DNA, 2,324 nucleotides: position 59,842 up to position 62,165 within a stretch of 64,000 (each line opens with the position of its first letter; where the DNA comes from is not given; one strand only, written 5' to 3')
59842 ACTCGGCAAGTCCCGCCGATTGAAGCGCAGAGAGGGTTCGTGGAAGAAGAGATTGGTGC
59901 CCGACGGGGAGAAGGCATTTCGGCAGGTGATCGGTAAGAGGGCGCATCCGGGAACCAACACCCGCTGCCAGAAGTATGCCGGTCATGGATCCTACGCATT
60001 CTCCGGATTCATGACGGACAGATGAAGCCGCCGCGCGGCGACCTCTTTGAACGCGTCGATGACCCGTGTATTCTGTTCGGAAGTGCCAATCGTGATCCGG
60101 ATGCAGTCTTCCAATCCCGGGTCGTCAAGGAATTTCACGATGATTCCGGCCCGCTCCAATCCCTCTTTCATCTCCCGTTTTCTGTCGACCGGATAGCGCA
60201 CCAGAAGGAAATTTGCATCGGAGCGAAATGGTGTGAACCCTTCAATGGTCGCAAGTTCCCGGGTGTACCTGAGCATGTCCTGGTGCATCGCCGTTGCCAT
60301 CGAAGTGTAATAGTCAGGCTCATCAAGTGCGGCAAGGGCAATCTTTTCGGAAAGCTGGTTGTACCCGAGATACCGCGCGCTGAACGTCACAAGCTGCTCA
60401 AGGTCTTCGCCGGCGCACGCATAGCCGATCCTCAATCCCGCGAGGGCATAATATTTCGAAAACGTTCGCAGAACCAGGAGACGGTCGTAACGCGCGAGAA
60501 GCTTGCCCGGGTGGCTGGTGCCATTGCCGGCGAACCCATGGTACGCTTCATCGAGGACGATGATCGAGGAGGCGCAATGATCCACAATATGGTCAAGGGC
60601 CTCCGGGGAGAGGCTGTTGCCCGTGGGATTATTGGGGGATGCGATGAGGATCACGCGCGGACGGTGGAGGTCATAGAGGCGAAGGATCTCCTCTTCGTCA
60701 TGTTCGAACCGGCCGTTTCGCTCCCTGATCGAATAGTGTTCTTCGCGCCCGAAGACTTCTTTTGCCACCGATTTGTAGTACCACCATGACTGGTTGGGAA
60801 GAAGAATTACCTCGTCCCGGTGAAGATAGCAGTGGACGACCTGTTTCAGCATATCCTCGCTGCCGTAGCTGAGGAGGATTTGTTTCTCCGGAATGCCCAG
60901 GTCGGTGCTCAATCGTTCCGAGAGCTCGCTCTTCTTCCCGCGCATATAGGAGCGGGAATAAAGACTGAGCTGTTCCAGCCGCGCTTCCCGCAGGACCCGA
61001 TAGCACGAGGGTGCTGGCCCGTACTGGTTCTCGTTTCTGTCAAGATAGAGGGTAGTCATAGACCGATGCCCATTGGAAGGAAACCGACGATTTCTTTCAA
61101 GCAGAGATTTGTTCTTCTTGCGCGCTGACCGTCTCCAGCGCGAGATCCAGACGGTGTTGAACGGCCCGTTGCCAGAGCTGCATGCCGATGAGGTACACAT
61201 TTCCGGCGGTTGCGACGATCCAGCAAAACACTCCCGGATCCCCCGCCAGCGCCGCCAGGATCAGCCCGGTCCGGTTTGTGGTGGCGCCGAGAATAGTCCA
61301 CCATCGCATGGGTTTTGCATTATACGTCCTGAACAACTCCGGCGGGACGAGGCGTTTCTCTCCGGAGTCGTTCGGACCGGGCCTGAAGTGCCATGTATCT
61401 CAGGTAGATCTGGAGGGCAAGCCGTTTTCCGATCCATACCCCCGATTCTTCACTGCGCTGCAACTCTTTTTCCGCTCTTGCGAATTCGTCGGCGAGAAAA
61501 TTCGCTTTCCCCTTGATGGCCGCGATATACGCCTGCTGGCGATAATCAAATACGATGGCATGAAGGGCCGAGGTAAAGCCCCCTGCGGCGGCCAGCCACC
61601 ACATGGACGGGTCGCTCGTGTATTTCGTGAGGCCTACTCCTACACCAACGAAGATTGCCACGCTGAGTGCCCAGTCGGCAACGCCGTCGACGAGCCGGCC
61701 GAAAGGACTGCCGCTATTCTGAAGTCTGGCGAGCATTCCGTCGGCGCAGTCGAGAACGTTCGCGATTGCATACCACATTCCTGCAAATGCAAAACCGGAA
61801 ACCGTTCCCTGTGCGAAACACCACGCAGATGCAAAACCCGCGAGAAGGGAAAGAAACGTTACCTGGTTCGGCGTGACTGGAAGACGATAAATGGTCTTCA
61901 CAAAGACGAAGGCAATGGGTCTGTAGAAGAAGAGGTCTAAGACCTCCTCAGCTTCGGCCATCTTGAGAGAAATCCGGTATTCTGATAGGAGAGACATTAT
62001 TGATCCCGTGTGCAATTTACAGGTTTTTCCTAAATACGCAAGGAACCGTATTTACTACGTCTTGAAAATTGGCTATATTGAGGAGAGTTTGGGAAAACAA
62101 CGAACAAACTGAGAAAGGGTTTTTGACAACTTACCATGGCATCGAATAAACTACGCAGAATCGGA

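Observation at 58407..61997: Candidate operon for an unusual polar head group: two CDP-alcohol phosphatidyltransferases bracketing a HisC/CobD-like PLP enzyme and a LicC-like nucleotidyltransferase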

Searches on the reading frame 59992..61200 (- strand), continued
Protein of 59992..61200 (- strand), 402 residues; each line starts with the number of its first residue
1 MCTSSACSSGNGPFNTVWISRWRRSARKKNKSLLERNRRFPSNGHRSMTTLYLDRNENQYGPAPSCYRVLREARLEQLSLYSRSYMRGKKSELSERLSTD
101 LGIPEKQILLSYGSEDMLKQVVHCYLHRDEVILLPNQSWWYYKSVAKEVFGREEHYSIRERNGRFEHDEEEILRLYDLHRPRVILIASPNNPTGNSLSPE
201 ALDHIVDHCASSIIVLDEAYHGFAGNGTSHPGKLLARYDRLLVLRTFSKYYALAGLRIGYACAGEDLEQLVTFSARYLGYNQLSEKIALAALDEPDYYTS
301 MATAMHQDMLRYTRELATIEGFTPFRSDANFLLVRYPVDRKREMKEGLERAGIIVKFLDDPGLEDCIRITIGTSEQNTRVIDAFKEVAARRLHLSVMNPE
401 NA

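Call 56: find_encoding_contigs(protein=P0001, flank=6000, max_places=3)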
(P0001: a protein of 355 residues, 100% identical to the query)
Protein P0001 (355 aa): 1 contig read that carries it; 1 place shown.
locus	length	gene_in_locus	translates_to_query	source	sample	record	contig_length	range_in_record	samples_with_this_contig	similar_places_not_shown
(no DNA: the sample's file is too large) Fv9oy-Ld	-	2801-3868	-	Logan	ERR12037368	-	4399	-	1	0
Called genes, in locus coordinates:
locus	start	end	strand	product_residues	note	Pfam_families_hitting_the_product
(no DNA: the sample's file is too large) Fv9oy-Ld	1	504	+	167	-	?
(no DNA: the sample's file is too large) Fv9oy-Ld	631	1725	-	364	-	PF00365:PFK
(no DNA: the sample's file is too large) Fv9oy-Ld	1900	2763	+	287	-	PF01066:CDP-OH_P_transf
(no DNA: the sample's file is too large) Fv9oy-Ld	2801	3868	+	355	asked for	PF00155:Aminotran_1_2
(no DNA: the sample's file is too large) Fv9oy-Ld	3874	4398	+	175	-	?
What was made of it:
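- Checked: An independent Logan assembly (run ERR12037368) that encodes the identical C protein has one 287-aa transferase ORF ending 37 nt before C, and its ATG-to-stop span is 864 nt against 865 nt in the window (call 56).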

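Call 61: find_encoding_contigs(protein=P0132, flank=7000, max_places=2)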
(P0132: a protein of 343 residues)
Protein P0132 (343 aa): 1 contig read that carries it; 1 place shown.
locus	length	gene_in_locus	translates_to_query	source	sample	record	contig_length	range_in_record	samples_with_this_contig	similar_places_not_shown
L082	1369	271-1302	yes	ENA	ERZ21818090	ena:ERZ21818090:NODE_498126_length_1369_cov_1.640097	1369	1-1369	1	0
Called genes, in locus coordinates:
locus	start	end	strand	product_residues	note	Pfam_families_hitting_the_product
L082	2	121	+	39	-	?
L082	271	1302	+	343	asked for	PF00155:Aminotran_1_2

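Call 62: find_encoding_contigs(protein=P0147, flank=7000, max_places=2)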
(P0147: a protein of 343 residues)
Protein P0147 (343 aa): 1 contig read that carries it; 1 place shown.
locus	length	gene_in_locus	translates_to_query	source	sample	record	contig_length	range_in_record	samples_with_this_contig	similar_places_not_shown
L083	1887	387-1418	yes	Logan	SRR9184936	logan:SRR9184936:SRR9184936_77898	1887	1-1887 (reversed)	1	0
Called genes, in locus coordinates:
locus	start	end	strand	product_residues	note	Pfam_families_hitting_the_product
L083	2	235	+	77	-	?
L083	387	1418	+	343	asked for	PF00155:Aminotran_1_2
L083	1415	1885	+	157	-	?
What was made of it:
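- Tried and rejected: Two context look-ups of distant representatives landed on contigs under 2 kb and were uninformative (calls 61, 62).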

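Call 63: find_encoding_contigs(protein=P0156, flank=7000, max_places=2)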
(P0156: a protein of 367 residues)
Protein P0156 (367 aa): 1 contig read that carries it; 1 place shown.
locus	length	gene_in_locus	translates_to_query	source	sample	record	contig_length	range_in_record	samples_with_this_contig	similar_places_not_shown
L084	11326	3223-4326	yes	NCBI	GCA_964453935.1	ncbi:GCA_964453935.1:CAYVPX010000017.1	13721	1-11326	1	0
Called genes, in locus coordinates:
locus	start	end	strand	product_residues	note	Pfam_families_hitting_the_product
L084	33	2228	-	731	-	PF00069:Pkinase, PF07714:PK_Tyr_Ser-Thr, PF03109:ABC1, PF08308:PEGA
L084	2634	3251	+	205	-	PF09335:VTT_dom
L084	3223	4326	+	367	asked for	PF00155:Aminotran_1_2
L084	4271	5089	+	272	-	PF01066:CDP-OH_P_transf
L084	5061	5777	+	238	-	PF00483:NTP_transferase, PF12804:NTP_transf_3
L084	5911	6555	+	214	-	PF06130:PTAC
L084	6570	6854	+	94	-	PF00936:BMC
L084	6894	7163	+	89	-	PF03319:EutN_CcmL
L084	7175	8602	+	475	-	PF00171:Aldedh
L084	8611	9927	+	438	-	PF01512:Complex1_51K, PF13237:Fer4_10 (faint), PF13534:Fer4_17, PF13375:RnfC_N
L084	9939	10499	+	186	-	PF00936:BMC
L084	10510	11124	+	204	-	PF02502:LacAB_rpiB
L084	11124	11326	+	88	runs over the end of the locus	PF03319:EutN_CcmL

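Call 66: find_related_loci(query=A3, collection=metagenome_contigs, flank=6000)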
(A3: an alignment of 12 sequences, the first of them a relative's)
Query A3 (363 aa) in metagenome_contigs; peptide patterns used: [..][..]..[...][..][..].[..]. (x = any residue, [..] = any of these).
600 stretches matched a pattern (row limit reached: there are more); 565 encode a relative of the query (tblastn E <= 1e-3); the best 80 are kept; 80 distinct loci.
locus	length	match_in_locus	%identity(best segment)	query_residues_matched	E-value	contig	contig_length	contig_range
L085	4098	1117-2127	34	5-341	2e-69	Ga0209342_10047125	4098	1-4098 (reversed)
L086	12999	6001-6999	34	8-340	4e-69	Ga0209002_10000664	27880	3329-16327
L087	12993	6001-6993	34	8-338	5e-69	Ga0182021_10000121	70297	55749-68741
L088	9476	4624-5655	34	1-343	1e-68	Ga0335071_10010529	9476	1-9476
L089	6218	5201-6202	34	9-342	1e-68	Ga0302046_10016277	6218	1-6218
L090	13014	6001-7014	34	8-345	3e-68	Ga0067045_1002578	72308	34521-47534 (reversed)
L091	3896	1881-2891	34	8-348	1e-67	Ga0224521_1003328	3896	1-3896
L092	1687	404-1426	35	2-342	2e-70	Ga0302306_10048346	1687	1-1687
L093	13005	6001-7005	35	8-342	1e-66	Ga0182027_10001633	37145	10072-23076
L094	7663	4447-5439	34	8-338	1e-66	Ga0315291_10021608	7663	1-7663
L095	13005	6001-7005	32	8-342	1e-66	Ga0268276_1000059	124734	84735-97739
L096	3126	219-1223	34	8-342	8e-67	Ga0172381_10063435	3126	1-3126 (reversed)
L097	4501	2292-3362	33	1-360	7e-66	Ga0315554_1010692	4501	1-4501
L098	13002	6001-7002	33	8-341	1e-65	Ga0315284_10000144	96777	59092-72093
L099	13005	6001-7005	34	8-346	1e-65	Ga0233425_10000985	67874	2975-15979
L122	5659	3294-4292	33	8-342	2e-62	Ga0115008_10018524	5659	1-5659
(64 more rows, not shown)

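Call 82: predict_structure(alignment_id=A1)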
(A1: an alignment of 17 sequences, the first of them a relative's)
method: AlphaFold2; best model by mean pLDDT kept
length: 355 residues; sequences in the alignment: 17
mean_pLDDT: 83.1   pTM: 0.84
mean pLDDT of the five models: 83.1, 81.8, 80.7, 80.7, 77.7
residues with pLDDT >= 90: 127; 70-90: 169; 50-70: 51; < 50: 8
segments of 3 or more residues with pLDDT < 50: 35-39
pLDDT, mean of each block of 10 residues (from residue 1): 75 82 76 49 80 89 82 92 93 82 93 82 95 94 58 86 92 61 77 87 67 89 79 75 89 85 91 90 87 94 94 87 88 95 87 56
secondary structure, 60 per line:
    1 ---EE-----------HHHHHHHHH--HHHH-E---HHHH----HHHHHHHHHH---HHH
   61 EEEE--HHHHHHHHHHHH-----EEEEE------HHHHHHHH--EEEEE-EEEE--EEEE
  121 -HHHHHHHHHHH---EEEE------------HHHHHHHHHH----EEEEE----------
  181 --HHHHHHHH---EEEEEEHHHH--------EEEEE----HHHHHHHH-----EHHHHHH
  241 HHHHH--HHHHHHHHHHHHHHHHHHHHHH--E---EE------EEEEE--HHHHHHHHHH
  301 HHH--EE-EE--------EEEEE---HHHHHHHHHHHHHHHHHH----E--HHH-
elements in order: H17-25 H28-31 H37-40 H45-54 E61-64 H67-78 E84-88 H95-102 E105-109 E111-114 E117-120 H122-132 E136-139 H152-161 E166-170 H183-190 E194-199 H200-203 E212-216 H221-228 H235-245 H248-269 E284-288 H291-303 E319-323 H327-344

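Call 84: fold_search(model_id=the predicted structure, library=pdb)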
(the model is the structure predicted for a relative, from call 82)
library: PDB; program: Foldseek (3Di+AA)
matches with E <= 10: 1948; with E <= 0.001: 1687
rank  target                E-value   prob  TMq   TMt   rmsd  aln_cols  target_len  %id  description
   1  8bj4_C                8.9e-27  1.00  0.82  0.80   2.7       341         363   27  Crystal structure of Medicago truncatula histidinol-phosphate aminotransferase (HISN6) in apo form (released 2023-03-22)
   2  8bj3_B                1.9e-26  1.00  0.83  0.82   2.6       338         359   26  Crystal structure of Medicago truncatula histidinol-phosphate aminotransferase (HISN6) in complex with histidinol-phos (released 2023-03-22)
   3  8bj1_A                6.9e-26  1.00  0.83  0.82   2.6       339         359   26  Crystal structure of Medicago truncatula histidinol-phosphate aminotransferase (HISN6) in the open state (released 2023-03-22)
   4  8bj1_B                1.4e-25  1.00  0.84  0.83   2.6       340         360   26  Crystal structure of Medicago truncatula histidinol-phosphate aminotransferase (HISN6) in the open state (released 2023-03-22)
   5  3hdo_A                4.8e-25  1.00  0.77  0.78   5.0       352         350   26  Crystal Structure of a Histidinol-phosphate aminotransferase from Geobacter metallireducens (released 2009-05-19)
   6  3hdo_B                7.6e-25  1.00  0.77  0.78   5.0       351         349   26  Crystal Structure of a Histidinol-phosphate aminotransferase from Geobacter metallireducens (released 2009-05-19)
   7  3get_B                9.6e-25  1.00  0.83  0.82   2.9       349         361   25  Crystal structure of putative histidinol-phosphate aminotransferase (NP_281508.1) from Campylobacter jejuni at 2.01 A  (released 2009-03-24)
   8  4wbt_A                2.3e-24  1.00  0.84  0.81   2.7       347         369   23  Crystal structure of histidinol-phosphate aminotransferase from Sinorhizobium meliloti in complex with pyridoxal-5'-ph (released 2014-09-24)
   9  4wbt_C                3.1e-24  1.00  0.84  0.82   2.7       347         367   23  Crystal structure of histidinol-phosphate aminotransferase from Sinorhizobium meliloti in complex with pyridoxal-5'-ph (released 2014-09-24)
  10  3get_A                3.7e-24  1.00  0.83  0.81   2.9       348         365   25  Crystal structure of putative histidinol-phosphate aminotransferase (NP_281508.1) from Campylobacter jejuni at 2.01 A  (released 2009-03-24)
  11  4wbt_B                4.4e-24  1.00  0.84  0.81   2.7       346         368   23  Crystal structure of histidinol-phosphate aminotransferase from Sinorhizobium meliloti in complex with pyridoxal-5'-ph (released 2014-09-24)
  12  3ffh_A                1.7e-23  1.00  0.81  0.81   2.9       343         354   22  The crystal structure of histidinol-phosphate aminotransferase from Listeria innocua Clip11262. (released 2008-12-23)
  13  3ffh_B                2.3e-23  1.00  0.82  0.83   2.9       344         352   22  The crystal structure of histidinol-phosphate aminotransferase from Listeria innocua Clip11262. (released 2008-12-23)
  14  3euc_A                2.5e-23  1.00  0.80  0.78   4.2       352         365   25  Crystal structure of histidinol-phosphate aminotransferase (YP_297314.1) from RALSTONIA EUTROPHA JMP134 at 2.05 A reso (released 2008-11-11)
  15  1gex                  8.7e-23  1.00  0.74  0.77   4.2       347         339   23  CRYSTAL STRUCTURE OF HISTIDINOL-PHOSPHATE AMINOTRANSFERASE COMPLEXED WITH HISTIDINOL-PHOSPHATE (released 2001-04-18)
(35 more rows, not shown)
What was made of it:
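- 59992..61059 (-): Gene C: HisC-like fold-type I PLP enzyme (355 aa), the founding member here of a distinct 'SWWYY/RYLG' subfamily. Proposed maker of the amino-alcohol phosphate. AF2 model pLDDT 83; the fold matches HisC and CobD about equally (TM 0.81-0.84; calls 82, 84).
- On Histidinol-phosphate aminotransferase HisC (TIGR01141): The fold matches at TM 0.82-0.84 (call 84).
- Tried and rejected: Fold search of C: it cannot separate HisC from CobD (call 84).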

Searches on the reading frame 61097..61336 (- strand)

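Call 3: search_protein_families(library=pfam, proteins=[window:61097-61336:-], max_evalue=0.01)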
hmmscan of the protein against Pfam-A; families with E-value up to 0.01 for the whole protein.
window:61097-61336:- (79 aa): 0 families

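Call 4: search_protein_families(library=ncbifam, proteins=[window:61097-61336:-], max_evalue=0.01)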
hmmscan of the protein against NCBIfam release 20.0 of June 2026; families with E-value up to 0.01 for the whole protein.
window:61097-61336:- (79 aa): 1 family
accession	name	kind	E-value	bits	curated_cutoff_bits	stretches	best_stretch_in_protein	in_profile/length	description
TIGR00260.1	thrC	equivalog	0.0028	16.9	167.1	1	13-58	74-120/340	threonine synthase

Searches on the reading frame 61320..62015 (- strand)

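Call 3: search_protein_families(library=pfam, proteins=[window:61320-62015:-], max_evalue=0.01)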
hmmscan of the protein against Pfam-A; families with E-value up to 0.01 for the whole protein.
window:61320-62015:- (231 aa): 1 family
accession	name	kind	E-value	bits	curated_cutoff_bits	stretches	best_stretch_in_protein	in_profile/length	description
PF01066.26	CDP-OH_P_transf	-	3.8e-13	50.6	22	1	48-171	3-121/152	CDP-alcohol phosphatidyltransferase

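Call 4: search_protein_families(library=ncbifam, proteins=[window:61320-62015:-], max_evalue=0.01)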
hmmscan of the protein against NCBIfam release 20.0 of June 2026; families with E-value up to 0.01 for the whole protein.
window:61320-62015:- (231 aa): 9 families
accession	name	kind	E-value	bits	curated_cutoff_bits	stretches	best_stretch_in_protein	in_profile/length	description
NF040950.1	archin_ph_syn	equivalog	3.3e-13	49.9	180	1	38-129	15-104/191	archaetidylinositol phosphate synthase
NF041135.1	IPPtranDIPPsyn_Thcocales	equivalog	6.5e-09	35.3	580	1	47-156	250-353/419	bifunctional L-myo-inositol-1-phosphate cytidylyltransferase/CDP-L-myo-inositol myo-inositolphosphotransferase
NF045883.1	PIPSynth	equivalog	1.3e-08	34.8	170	1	40-142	16-116/197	phosphatidylinositol phosphate synthase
NF052561.1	PIPSynBT1523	equivalog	5.8e-07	29.4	350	1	37-126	15-111/232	hypothetical protein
NF053678.1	ClpnSynClsA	equivalog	0.00013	22.2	240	1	48-125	5-80/180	cardiolipin synthase ClsA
TIGR00560.1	pgsA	equivalog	0.00016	22.2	109.1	1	74-124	32-82/183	CDP-diacylglycerol--glycerol-3-phosphate 3-phosphatidyltransferase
TIGR00473.1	pssA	equivalog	0.00026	21.1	107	1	54-115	2-60/153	CDP-diacylglycerol--serine O-phosphatidyltransferase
NF008090.0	PRK10832.1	equivalog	0.00063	19.9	304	1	78-144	35-94/182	CDP-diacylglycerol--glycerol-3-phosphate 3-phosphatidyltransferase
TIGR04217.1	archae_ser_T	exception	0.0025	17.6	200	1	42-119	3-81/221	archaetidylserine synthase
